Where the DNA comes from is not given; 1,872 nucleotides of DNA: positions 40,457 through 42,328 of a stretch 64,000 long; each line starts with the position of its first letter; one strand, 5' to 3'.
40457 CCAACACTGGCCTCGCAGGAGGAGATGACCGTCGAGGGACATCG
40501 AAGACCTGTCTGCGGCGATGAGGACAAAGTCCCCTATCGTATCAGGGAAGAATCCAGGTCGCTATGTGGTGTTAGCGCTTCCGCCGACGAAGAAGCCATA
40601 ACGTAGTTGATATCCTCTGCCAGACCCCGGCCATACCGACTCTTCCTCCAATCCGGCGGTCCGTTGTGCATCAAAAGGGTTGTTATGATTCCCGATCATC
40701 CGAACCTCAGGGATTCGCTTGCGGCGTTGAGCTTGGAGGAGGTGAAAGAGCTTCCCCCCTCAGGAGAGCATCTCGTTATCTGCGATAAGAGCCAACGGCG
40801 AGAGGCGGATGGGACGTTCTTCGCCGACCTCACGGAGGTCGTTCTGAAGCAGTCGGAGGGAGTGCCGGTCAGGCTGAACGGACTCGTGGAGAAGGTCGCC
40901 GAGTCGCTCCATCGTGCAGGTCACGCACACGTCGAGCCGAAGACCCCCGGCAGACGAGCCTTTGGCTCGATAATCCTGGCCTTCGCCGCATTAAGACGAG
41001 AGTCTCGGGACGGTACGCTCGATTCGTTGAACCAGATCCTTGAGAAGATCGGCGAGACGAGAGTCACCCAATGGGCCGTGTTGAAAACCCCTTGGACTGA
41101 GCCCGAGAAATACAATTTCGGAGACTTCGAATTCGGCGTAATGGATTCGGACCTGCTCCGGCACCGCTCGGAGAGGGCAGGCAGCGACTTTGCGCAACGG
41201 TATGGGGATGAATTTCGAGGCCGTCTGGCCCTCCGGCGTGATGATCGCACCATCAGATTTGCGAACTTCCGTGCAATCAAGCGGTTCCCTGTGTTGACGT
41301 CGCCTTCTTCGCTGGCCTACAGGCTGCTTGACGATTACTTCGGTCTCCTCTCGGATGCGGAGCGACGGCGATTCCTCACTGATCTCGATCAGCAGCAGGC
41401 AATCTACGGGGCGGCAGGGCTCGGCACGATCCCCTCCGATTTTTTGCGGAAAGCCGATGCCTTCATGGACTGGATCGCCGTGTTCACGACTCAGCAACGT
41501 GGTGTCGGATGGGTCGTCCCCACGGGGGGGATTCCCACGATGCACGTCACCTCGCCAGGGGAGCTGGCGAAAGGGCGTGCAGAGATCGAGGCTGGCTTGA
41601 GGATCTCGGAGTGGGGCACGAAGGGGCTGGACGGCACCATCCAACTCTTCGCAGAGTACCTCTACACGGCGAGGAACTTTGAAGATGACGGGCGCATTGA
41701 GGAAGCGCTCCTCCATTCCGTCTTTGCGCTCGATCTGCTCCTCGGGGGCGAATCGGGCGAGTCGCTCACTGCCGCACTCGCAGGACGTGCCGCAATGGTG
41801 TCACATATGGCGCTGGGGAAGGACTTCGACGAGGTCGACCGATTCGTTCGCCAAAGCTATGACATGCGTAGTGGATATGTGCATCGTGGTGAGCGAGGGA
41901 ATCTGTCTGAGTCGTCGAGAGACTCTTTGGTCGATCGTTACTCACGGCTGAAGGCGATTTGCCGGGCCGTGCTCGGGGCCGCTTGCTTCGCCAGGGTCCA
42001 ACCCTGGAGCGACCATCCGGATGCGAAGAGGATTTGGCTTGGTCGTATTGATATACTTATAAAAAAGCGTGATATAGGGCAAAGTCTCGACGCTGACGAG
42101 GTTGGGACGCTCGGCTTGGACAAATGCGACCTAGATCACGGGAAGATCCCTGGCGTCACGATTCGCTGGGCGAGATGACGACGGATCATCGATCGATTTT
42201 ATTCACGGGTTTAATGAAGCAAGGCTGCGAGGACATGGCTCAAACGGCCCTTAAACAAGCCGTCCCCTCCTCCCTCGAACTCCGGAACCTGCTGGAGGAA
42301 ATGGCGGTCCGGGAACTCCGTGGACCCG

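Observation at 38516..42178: Two putative RNA-targeting effectors (AlbA_2/Schlafen-HATPase and HEPN) nested inside a class I DISARM operon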

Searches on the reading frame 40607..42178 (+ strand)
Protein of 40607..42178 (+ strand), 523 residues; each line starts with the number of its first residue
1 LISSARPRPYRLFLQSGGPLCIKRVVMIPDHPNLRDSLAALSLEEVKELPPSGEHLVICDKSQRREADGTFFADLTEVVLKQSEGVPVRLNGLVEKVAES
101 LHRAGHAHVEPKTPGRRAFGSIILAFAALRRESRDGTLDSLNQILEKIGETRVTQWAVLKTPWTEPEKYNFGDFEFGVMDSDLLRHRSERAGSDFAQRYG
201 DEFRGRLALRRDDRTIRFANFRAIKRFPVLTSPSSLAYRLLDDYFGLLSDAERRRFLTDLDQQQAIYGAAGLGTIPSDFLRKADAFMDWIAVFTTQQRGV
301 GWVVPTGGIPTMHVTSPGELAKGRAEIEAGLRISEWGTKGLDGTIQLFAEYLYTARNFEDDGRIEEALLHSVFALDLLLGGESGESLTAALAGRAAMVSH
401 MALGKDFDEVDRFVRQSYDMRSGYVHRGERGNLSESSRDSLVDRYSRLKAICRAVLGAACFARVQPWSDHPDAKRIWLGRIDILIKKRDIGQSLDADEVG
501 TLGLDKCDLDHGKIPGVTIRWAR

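Call 3: search_protein_families(library=pfam, proteins=[window:40607-42178:+], max_evalue=0.01)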
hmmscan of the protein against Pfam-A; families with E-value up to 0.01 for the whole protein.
window:40607-42178:+ (523 aa): 0 families

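Call 4: search_protein_families(library=padloc, proteins=[window:40607-42178:+], max_evalue=0.01)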
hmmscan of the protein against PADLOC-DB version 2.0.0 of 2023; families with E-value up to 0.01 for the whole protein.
window:40607-42178:+ (523 aa): 0 families

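Call 9: search_protein_families(library=ncbifam, proteins=[window:40685-42178:+], max_evalue=1)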
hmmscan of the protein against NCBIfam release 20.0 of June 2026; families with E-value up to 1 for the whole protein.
window:40685-42178:+ (497 aa): 0 families

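Call 10: search_protein_families(library=pfam, proteins=[window:40685-42178:+], max_evalue=10)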
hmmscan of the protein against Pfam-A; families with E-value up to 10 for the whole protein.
window:40685-42178:+ (497 aa): 1 family
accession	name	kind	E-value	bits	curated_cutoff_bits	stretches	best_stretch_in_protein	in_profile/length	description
PF18739.6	HEPN_Apea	-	0.25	12.2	24.4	1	378-430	73-126/136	Apea-like HEPN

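Call 12: find_homologous_proteins(query=window:40685-42178:+)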
Query window:40685-42178:+ (497 aa): 35 proteins with E <= 0.001 among 8000 candidates.
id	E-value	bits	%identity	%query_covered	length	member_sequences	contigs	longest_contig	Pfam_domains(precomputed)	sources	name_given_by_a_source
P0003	0.0e+0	1125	100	100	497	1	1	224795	-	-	-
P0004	2.4e-162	559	53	99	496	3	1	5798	-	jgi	jgi:hypothetical protein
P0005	8.7e-150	518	52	100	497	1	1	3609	-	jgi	jgi:hypothetical protein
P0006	1.6e-133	464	46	100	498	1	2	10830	-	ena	-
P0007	7.5e-132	459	54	80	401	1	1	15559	-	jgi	jgi:hypothetical protein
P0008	2.8e-128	447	44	99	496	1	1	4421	-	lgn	-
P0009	7.5e-128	446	45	100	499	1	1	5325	-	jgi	jgi:hypothetical protein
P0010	5.8e-126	439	44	100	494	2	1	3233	-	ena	-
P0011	1.6e-125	438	46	99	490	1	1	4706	-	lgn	-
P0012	2.3e-125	437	44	99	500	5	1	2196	-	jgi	jgi:hypothetical protein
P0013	4.1e-125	437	43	99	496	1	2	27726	-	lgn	-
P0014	2.9e-124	434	44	99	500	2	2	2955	-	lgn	-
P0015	4.0e-124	433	44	100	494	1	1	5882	-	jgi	jgi:hypothetical protein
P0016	6.6e-124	433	44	99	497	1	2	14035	-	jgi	jgi:hypothetical protein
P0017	1.7e-122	428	48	90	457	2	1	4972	-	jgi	jgi:hypothetical protein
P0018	4.3e-122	427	44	99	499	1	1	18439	-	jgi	jgi:hypothetical protein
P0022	9.8e-113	396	42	99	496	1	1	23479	-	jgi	jgi:hypothetical protein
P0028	1.3e-106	376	41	99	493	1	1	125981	-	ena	-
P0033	9.6e-92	327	37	97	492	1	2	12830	-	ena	-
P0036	3.2e-85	305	35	100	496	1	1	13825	-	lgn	-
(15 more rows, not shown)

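Call 16: search_solved_structures(query=A1, max_evalue=10)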
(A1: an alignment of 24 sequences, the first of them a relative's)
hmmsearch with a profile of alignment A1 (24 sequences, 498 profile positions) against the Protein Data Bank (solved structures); distinct sequences matched with E-value up to 10: 0.

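Call 17: find_related_loci(query=A1, collection=genome_contigs, flank=10000)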
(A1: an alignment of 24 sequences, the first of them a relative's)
Query A1 (497 aa) in genome_contigs; peptide patterns used: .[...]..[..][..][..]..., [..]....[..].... (x = any residue, [..] = any of these).
121 stretches matched a pattern; 2 encode a relative of the query (tblastn E <= 1e-3); 2 distinct loci.
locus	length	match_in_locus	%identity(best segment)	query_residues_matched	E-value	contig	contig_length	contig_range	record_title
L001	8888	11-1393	44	31-493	1e-124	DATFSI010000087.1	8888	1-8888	MAG TPA_asm: Candidatus Acidoferrum sp. isolate SMAG_U9380 k141_1096607, whole genome shotgun sequence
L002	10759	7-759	40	198-458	5e-55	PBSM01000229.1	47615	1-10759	MAG: Planctomycetaceae bacterium isolate NP86 MHASMcontig_613639, whole genome shotgun sequence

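Call 18: find_encoding_contigs(protein=P0028, flank=10000, max_places=2)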
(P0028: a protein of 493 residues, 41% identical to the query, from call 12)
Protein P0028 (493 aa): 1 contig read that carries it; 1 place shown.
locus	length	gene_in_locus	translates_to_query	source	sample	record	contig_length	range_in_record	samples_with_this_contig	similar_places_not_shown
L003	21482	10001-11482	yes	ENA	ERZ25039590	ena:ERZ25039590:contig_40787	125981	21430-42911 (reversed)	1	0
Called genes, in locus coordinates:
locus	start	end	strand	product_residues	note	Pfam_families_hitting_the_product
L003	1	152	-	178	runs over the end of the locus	PF17864:AAA_lid_4, PF05491:WHD_RuvB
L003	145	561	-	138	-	PF05496:RuvB_N, PF20720:nSTAND3 (weak), PF00004:AAA, PF13238:AAA_18 (weak)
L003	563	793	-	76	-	-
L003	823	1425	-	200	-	-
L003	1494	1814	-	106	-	-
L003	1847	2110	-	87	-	-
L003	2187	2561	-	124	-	PF18818:MPTase-PolyVal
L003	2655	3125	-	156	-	PF08401:ArdcN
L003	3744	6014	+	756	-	PF07693:KAP_NTPase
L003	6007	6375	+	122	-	-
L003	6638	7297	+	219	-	PF04266:ASCH (weak)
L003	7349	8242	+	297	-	-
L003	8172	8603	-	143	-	-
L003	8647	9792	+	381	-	PF21407:SduA_N, PF14082:SduA_C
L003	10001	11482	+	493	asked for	-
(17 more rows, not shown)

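Call 19: find_encoding_contigs(protein=P0013, flank=10000, max_places=2)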
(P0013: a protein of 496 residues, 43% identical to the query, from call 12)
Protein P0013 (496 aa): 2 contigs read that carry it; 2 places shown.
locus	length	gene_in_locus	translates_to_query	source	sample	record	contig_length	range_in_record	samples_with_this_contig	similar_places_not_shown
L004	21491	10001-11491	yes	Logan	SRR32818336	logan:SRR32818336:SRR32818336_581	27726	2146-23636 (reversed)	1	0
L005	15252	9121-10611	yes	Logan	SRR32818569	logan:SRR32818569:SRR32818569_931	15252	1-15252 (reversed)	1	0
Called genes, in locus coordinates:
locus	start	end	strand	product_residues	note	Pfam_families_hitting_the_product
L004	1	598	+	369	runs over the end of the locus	PF13361:UvrD_C, PF13538:UvrD_C_2 (weak)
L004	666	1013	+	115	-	PF04266:ASCH (weak)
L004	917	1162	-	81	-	-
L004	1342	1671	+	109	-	-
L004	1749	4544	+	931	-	PF00176:SNF2-rel_dom, PF04851:ResIII (weak), PF00271:Helicase_C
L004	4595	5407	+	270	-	-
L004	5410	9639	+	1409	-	PF20464:MmeI_N (weak), PF02384:N6_Mtase (faint), PF20473:MmeI_Mtase (weak), PF07669:Eco57I, PF20473:MmeI_Mtase, PF20466:MmeI_TRD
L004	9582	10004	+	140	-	-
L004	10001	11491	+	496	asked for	-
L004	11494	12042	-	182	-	PF11848:DUF3368 (weak)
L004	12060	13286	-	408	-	PF12844:HTH_19, PF13560:HTH_31, PF01381:HTH_3, PF06114:Peptidase_M78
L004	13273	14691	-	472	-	PF06508:QueC (faint)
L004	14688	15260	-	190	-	-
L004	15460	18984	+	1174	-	PF00271:Helicase_C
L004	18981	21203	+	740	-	PF09369:MZB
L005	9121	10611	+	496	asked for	-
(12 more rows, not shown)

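Call 20: find_encoding_contigs(protein=P0022, flank=10000, max_places=2)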
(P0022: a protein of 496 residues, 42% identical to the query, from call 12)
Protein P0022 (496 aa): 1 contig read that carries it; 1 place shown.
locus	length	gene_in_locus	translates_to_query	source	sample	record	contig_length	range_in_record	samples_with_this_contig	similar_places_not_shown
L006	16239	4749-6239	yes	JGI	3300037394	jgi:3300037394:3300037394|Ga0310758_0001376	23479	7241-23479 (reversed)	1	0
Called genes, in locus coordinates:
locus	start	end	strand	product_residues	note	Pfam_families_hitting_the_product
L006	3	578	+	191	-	?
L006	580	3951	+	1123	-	PF04313:HSDR_N, PF04851:ResIII, PF18766:SWI2_SNF2, PF22679:T1R_D3-like, PF11867:T1RH-like_C (weak)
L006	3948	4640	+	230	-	PF01863:YgjP-like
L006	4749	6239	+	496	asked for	-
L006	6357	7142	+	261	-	PF00293:NUDIX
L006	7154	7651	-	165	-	-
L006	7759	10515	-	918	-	PF00580:UvrD-helicase, PF13245:AAA_19, PF13361:UvrD_C, PF13538:UvrD_C_2 (weak), PF12705:PDDEXK_1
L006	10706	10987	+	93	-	PF23023:Anti-Pycsar_Apyc1, PF00753:Lactamase_B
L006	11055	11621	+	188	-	-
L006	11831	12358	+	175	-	-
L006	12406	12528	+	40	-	-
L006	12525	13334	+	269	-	-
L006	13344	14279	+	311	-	-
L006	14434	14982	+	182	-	PF13328:HD_4, PF01966:HD (weak)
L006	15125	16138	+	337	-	PF08378:NERD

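Call 21: find_encoding_contigs(protein=P0018, flank=10000, max_places=1)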
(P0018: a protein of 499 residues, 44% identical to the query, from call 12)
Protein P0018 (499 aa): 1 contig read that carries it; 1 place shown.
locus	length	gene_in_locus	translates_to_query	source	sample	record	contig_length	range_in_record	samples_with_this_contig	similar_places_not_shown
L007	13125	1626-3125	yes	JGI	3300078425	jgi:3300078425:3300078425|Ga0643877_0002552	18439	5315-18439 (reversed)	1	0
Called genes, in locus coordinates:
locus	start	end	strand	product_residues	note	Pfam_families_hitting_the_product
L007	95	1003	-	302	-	PF08401:ArdcN (weak)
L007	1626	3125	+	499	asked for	-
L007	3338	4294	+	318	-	-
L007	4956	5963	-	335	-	-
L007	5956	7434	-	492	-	PF04851:ResIII, PF00176:SNF2-rel_dom, PF00271:Helicase_C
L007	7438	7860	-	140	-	-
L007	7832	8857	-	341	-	-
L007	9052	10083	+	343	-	PF14072:DndB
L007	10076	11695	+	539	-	PF04055:Radical_SAM (faint)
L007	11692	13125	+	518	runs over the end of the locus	PF13589:HATPase_c_3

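Call 22: find_encoding_contigs(protein=P0036, flank=10000, max_places=1)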
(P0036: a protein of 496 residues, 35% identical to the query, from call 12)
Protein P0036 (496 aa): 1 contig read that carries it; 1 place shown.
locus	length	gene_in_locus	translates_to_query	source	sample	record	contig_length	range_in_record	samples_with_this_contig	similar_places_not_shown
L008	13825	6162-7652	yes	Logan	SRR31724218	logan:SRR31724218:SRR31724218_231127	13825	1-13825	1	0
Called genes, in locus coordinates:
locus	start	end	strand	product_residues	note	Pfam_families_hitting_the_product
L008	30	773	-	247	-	-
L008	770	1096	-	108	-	PF12844:HTH_19, PF13560:HTH_31, PF01381:HTH_3, PF13413:HTH_25 (weak)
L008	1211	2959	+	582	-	PF10592:AIPR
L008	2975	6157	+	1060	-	PF00176:SNF2-rel_dom, PF04851:ResIII (weak), PF00271:Helicase_C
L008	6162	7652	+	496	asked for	-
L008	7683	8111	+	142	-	-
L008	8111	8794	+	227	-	-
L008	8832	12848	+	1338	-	PF02384:N6_Mtase (faint), PF20473:MmeI_Mtase (weak), PF07669:Eco57I, PF20473:MmeI_Mtase (weak), PF20466:MmeI_TRD (weak)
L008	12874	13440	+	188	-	PF28530:DUF8426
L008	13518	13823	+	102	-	?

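Call 23: find_encoding_contigs(protein=P0033, flank=10000, max_places=1)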
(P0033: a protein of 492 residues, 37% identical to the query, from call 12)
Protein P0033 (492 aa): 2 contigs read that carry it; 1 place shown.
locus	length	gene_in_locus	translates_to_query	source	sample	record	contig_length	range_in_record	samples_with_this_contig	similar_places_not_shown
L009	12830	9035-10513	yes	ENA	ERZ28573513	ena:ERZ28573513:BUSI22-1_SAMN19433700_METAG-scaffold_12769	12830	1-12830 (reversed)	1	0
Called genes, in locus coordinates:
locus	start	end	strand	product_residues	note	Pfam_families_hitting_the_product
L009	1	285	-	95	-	?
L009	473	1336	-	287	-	PF07505:DUF5131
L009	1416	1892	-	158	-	-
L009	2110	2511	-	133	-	-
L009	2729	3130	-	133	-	-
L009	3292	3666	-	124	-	-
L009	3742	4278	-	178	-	PF08719:NADAR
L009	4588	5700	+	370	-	PF02086:MethyltransfD12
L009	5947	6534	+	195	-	PF12728:HTH_17 (weak)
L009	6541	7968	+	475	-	-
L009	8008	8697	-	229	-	-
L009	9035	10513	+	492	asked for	-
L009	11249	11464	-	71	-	-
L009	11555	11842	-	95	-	PF13031:DUF3892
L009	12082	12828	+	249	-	?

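Call 24: find_encoding_contigs(protein=P0007, flank=10000, max_places=1)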
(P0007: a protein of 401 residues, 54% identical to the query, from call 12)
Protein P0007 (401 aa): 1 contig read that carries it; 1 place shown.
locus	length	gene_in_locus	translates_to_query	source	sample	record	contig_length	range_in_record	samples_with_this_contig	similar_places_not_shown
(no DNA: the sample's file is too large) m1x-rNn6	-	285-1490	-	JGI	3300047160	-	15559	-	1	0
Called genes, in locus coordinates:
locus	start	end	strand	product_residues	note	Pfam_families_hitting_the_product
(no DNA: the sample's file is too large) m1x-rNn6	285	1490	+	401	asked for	-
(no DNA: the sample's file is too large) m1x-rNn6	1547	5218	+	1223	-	PF00271:Helicase_C (weak)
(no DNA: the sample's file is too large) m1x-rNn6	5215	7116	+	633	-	PF09369:MZB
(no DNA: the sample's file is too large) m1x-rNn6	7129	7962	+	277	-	PF13091:PLDc_2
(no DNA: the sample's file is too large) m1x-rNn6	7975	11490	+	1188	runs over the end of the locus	PF13086:AAA_11, PF00580:UvrD-helicase (faint), PF01443:Viral_helicase1 (faint), PF13191:AAA_16 (faint), PF13245:AAA_19, PF13604:AAA_30 (weak), PF13087:AAA_12, PF13538:UvrD_C_2 (weak), +1 more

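Call 26: search_protein_representatives(protein=window:40685-42178:+)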
Query: 497 residues. Proteins with E-value up to 0.001 (for the whole library): 323; up to 1e-10: 201; up to 1e-30: 41. The best 150 are listed.
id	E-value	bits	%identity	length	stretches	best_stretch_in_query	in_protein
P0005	2.8e-150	518.0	51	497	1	1-496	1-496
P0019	2.1e-122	426.0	45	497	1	1-493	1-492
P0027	1.5e-107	377.0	58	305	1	209-496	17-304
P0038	3.4e-107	375.8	40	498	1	1-485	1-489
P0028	4.2e-107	375.5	42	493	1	1-493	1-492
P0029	1.8e-106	373.5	40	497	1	1-496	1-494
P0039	1.7e-105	370.2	41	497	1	1-491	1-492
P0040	2.1e-104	366.6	39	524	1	2-495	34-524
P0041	7.2e-100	351.7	40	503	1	6-494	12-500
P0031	9.9e-93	328.1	58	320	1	133-396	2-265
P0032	1.1e-92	328.0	69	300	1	212-429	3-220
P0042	5.9e-92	325.6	35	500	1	2-486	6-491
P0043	2.8e-86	306.8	43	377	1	124-484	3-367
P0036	1.0e-85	305.0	35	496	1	1-495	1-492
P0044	8.1e-85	302.0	37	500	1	1-486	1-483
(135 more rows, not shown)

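Call 28: search_protein_families(library=pfam, alignment_id=A2, max_evalue=0.1)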
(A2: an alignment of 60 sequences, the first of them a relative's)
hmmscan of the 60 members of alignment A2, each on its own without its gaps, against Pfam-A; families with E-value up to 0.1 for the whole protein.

A. member 1, P0003 (497 aa): 0 families

B. families by the number of members that match (of 60 scanned): 11 families
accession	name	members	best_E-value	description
PF18739.6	HEPN_Apea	6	3.5e-05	Apea-like HEPN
PF15941.10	FidL_like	1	0.0081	FidL-like putative membrane protein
PF22385.1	Cas9_C_2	1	0.021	CRISPR-associated endonuclease Cas9, C-terminal domain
PF17562.7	Styelin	1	0.028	Styelin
PF22972.2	EVH1_PP4R3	1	0.028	EVH1-like domain in PP4R3 protein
PF04010.18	DUF357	1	0.031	Protein of unknown function (DUF357)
PF13089.11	PP_kinase_N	1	0.033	Polyphosphate kinase N-terminal domain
PF08578.15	DUF1765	1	0.033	Protein of unknown function (DUF1765)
PF03622.19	IBV_3B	1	0.038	IBV 3B protein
PF21796.3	Cac1_C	1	0.046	Chromatin assembly factor 1 subunit Cac1, C-terminal domain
PF01610.23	DDE_Tnp_ISL3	1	0.091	Transposase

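Call 29: predict_structure(alignment_id=A1)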
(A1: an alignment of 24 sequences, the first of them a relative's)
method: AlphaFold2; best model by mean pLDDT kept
length: 497 residues; sequences in the alignment: 24
mean_pLDDT: 83.3   pTM: 0.79
mean pLDDT of the five models: 83.3, 80.9, 80.9, 80.2, 79.8
residues with pLDDT >= 90: 184; 70-90: 244; 50-70: 57; < 50: 12
segments of 3 or more residues with pLDDT < 50: 281-287
pLDDT, mean of each block of 10 residues (from residue 1): 89 90 75 74 64 90 93 94 88 93 79 91 92 77 87 89 83 81 88 79 66 87 90 89 81 78 86 71 49 83 85 90 91 85 91 74 89 93 92 71 51 80 93 92 90 93 88 87 73 76
secondary structure, 60 per line:
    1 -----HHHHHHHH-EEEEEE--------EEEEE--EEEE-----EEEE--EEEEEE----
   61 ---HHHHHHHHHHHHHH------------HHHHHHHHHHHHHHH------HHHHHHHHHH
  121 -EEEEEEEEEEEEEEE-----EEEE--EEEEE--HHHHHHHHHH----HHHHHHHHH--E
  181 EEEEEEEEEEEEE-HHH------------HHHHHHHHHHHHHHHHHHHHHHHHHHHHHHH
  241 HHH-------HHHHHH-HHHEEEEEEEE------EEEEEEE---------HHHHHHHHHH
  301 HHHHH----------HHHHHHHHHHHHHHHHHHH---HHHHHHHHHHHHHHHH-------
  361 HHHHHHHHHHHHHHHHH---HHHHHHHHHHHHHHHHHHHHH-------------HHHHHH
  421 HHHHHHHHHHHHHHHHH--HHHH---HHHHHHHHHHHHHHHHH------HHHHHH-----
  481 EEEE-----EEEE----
elements in order: H6-13 E15-20 E29-33 E36-39 E45-48 E51-56 H64-77 H90-104 H111-120 E122-136 E142-145 E148-152 H155-164 H169-177 E180-193 H210-243 H251-256 E261-268 E275-281 H291-305 H316-334 H338-353 H361-377 H381-401 H415-437 H440-443 H447-463 H470-475 E481-484 E490-493

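Call 33: fold_search(model_id=the predicted structure, library=pdb)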
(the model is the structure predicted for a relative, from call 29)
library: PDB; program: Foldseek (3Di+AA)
matches with E <= 10: 205; with E <= 0.001: 0
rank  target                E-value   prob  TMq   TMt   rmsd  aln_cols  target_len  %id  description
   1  8rjm_B                7.1e-02  0.08  0.11  0.11  24.5       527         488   12  Serial femtosecond X-ray structure of a fluorescence optimized bathy phytochrome PAiRFP2 derived from wild-type Agp2 i (released 2025-05-14)
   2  8rjo_A                9.8e-02  0.08  0.11  0.11  24.3       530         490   11  Serial femtosecond X-ray structure of a fluorescence optimized bathy phytochrome PAiRFP2 derived from wild-type Agp2 i (released 2025-05-14)
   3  8rjs_A                1.1e-01  0.07  0.10  0.10  24.1       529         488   12  Serial femtosecond X-ray structure of a fluorescence optimized bathy phytochrome PAiRFP2 derived from wild-type Agp2 i (released 2025-05-14)
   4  8rjm_A                1.2e-01  0.06  0.10  0.10  23.8       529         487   10  Serial femtosecond X-ray structure of a fluorescence optimized bathy phytochrome PAiRFP2 derived from wild-type Agp2 i (released 2025-05-14)
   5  8rjr_A                1.3e-01  0.07  0.10  0.10  23.7       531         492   12  Serial femtosecond X-ray structure of a fluorescence optimized bathy phytochrome PAiRFP2 derived from wild-type Agp2 i (released 2025-05-14)
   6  8rjt_A                1.5e-01  0.08  0.11  0.11  24.1       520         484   10  Serial femtosecond X-ray structure of a fluorescence optimized bathy phytochrome PAiRFP2 derived from wild-type Agp2 i (released 2025-05-14)
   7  6g1y_A                1.8e-01  0.06  0.10  0.10  23.8       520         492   13  Crystal structure of the photosensory core module (PCM) of a bathy phytochrome from Agrobacterium fabrum in the Pfr st (released 2018-11-28)
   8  6pu2_A                2.3e-01  0.06  0.09  0.09  21.2       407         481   10  Dark, Mutant H275T , 100K, PCM Myxobacterial Phytochrome, P2 (released 2019-10-09)
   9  8rjo_B                2.3e-01  0.06  0.10  0.10  24.5       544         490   11  Serial femtosecond X-ray structure of a fluorescence optimized bathy phytochrome PAiRFP2 derived from wild-type Agp2 i (released 2025-05-14)
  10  8rjn_B                2.8e-01  0.06  0.10  0.11  23.8       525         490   12  Serial femtosecond X-ray structure of a fluorescence optimized bathy phytochrome PAiRFP2 derived from wild-type Agp2 i (released 2025-05-14)
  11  8rjr_B                3.0e-01  0.06  0.11  0.11  24.5       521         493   12  Serial femtosecond X-ray structure of a fluorescence optimized bathy phytochrome PAiRFP2 derived from wild-type Agp2 i (released 2025-05-14)
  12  8rjn_A                3.0e-01  0.05  0.10  0.10  23.6       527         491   11  Serial femtosecond X-ray structure of a fluorescence optimized bathy phytochrome PAiRFP2 derived from wild-type Agp2 i (released 2025-05-14)
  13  8u62_B                3.6e-01  0.05  0.08  0.08  23.0       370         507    8  Cryo-EM structure of PsBphP in Pfr state, Dimer of Dimers FL (released 2024-08-21)
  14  8rjs_B                3.8e-01  0.04  0.11  0.11  24.0       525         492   12  Serial femtosecond X-ray structure of a fluorescence optimized bathy phytochrome PAiRFP2 derived from wild-type Agp2 i (released 2025-05-14)
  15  8u62_A                5.5e-01  0.06  0.09  0.09  21.4       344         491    8  Cryo-EM structure of PsBphP in Pfr state, Dimer of Dimers FL (released 2024-08-21)
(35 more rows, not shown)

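Call 61: search_solved_structures(query=A4, max_evalue=10, show_alignments=1)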
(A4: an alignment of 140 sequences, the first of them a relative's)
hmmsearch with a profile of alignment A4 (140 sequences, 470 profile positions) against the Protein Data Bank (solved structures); distinct sequences matched with E-value up to 10: 18.
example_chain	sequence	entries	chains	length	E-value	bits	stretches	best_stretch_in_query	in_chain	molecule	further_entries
9c2h_B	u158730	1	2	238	0.043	15.7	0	158-212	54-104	Antibody Fab NP3-B4 Heavy Chain (variable region)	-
1i3u_A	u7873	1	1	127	0.057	15.3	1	159-190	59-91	ANTIBODY VHH LAMA DOMAIN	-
1i3v_A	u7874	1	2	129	0.058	15.3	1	159-190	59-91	ANTIBODY VHH LAMA DOMAIN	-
9yz8_B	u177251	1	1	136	0.22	13.4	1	135-212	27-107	VHH MOD203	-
21tv_A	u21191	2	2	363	0.33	12.8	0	150-190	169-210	Ozoralizumab (OZR) | anti-TNF-alpha nanobodies, TNF30, derived from Ozoralizumab (OZR)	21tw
5o04_E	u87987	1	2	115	0.34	12.8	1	151-192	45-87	Nanobody (VHH) Nano-26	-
8r4b_B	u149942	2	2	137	0.55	12.1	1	135-191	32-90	NbRoco1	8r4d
4ze5_A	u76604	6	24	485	0.8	11.5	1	254-322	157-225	Putative 6-phospho-beta-galactobiosidase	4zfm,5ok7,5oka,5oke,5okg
8y3u_A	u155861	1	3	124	1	11.2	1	150-191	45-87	2G1 VH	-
7b17_B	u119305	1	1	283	1.2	11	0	154-190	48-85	SARS-CoV-2 neutralizing biparatopic nanobody VE,nanobody E from Lama glama,SARS-CoV-2 neut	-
1rli_A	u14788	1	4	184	1.2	11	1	204-296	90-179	Trp Repressor Binding Protein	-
9b6r_H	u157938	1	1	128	1.4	10.8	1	150-212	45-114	Fab1-5 heavy chain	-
9q8l_H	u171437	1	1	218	1.8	10.4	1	150-193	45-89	Heavy chain of huIgG1-Fab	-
8t51_A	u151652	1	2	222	1.8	10.4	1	156-192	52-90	3.10C2 Fab heavy chain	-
8b80_A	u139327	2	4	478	1.8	10.4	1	254-322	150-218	Putative 6-phospho-beta-galactobiosidase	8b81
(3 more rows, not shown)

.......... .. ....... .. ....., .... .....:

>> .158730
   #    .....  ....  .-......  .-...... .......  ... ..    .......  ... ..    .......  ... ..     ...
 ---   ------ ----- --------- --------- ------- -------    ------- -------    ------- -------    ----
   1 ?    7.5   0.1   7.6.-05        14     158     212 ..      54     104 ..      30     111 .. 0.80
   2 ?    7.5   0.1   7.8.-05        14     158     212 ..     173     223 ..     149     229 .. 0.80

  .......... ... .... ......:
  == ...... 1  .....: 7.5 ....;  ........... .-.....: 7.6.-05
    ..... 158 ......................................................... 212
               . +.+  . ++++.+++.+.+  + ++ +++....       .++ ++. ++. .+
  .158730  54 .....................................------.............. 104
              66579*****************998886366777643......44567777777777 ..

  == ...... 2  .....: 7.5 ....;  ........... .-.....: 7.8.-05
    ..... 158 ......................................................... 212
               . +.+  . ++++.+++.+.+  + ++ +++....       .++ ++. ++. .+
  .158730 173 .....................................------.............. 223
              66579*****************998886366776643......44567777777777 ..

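Call 69: find_related_loci(query=A1, collection=metagenome_contigs, flank=10000)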
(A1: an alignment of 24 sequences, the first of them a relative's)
Query A1 (497 aa) in metagenome_contigs; peptide patterns used: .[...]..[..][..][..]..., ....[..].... (x = any residue, [..] = any of these).
600 stretches matched a pattern (row limit reached: there are more); 4 encode a relative of the query (tblastn E <= 1e-3); 4 distinct loci.
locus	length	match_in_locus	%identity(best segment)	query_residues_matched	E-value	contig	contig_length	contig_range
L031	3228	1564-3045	44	1-496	3e-141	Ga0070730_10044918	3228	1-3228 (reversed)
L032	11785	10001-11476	44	1-493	1e-131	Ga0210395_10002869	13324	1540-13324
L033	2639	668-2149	36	1-495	2e-103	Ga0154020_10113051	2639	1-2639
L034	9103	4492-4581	60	430-458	6e-6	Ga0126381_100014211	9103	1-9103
